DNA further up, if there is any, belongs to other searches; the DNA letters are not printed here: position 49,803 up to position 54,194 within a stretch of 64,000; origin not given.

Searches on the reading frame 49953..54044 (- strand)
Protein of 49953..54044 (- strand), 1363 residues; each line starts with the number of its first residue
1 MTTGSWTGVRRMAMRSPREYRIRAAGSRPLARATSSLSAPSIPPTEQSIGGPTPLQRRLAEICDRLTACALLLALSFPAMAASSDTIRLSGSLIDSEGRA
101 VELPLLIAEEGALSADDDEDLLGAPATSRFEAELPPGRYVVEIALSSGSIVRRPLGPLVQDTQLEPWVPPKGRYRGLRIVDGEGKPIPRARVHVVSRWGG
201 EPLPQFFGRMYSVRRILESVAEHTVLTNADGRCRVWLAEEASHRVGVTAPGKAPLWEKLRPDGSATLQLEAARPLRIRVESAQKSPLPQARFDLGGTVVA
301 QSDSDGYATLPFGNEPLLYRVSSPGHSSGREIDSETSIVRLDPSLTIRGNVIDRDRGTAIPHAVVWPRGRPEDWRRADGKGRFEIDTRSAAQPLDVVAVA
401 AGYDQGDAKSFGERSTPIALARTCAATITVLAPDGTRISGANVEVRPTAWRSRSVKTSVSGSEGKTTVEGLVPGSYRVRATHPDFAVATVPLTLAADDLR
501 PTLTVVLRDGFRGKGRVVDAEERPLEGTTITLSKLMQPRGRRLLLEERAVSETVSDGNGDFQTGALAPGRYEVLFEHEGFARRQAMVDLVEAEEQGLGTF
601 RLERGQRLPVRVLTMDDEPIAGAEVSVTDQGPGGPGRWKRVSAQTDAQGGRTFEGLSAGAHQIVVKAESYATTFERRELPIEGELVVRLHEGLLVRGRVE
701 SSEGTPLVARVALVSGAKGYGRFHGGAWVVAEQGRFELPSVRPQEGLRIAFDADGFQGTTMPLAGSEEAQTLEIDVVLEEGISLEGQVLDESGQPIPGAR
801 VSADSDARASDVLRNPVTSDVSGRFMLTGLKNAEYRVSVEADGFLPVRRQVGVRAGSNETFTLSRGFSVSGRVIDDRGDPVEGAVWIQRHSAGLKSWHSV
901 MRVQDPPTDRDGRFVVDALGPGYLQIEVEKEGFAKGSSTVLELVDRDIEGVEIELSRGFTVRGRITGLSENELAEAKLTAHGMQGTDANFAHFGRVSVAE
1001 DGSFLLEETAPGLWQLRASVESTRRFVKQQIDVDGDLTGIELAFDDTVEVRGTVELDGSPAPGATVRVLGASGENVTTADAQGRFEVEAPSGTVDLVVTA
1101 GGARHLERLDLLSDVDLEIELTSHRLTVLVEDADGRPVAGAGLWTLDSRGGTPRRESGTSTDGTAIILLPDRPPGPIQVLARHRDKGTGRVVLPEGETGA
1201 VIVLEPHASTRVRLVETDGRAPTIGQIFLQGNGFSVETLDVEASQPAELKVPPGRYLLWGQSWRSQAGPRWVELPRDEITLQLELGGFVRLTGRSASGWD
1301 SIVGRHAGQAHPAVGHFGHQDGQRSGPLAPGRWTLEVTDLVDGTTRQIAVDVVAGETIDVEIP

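Call 24: search_protein_families(library=pfam, proteins=[window:49953-54044:-], max_evalue=0.001)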
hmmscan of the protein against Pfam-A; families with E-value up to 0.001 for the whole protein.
window:49953-54044:- (1363 aa): 15 families
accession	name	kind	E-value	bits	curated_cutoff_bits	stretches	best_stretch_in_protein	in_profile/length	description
PF13620.12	CarboxypepD_reg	-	4.4e-91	299.8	32.3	6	783-862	1-78/82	Carboxypeptidase regulatory-like domain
PF13715.12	CarbopepD_reg_2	-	3.2e-28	98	32.2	2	785-861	2-72/88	CarboxypepD_reg-like domain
PF02369.22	Big_1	-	1.2e-19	70.6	34.9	0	1123-1184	18-81/93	Bacterial Ig-like domain (group 1)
PF17210.9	SdrD_B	-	2.7e-14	53.8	29.7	0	790-844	18-70/112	SdrD B-like domain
PF17802.7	SpaA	-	4.8e-13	49.5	23.1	0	518-573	8-56/91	Prealbumin-like fold domain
PF10670.15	DUF4198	-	9.8e-10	39.3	34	0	601-659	142-199/209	Domain of unknown function (DUF4198)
PF20598.4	DUF6795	-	2.6e-09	37.7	27.4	0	1050-1089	1-45/103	Domain of unknown function (DUF6795)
PF08308.17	PEGA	-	2.7e-08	34.1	20.8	0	827-862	29-64/71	PEGA domain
PF24107.1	DUF7382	-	3.6e-08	33.6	27.4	0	427-469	23-65/65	Domain of unknown function (DUF7382)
PF00775.27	Dioxygenase_C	-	4e-07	30.1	27.3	0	781-802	29-50/182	Dioxygenase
PF22904.2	NOMO1-like_2nd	-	6e-06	26.7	27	0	439-489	20-69/90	BOS complex subunit NOMO1-like, second beta sandwich domain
PF11974.14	bMG3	-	6.8e-06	26.4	34.9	0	1057-1111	24-85/103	Bacterial alpha-2-macroglobulin MG3 domain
PF09430.16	EMC7_beta-sandw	-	8.7e-05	23.2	26.6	0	995-1034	22-60/122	ER membrane protein complex subunit 7, beta-sandwich domain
PF15976.11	CooC_C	-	0.00014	22.3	29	0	1054-1105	24-71/93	CS1-pili formation C-terminal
PF14686.12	fn3_3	-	0.00079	19.6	24.4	0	820-860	32-74/75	Polysaccharide lyase family 4, domain II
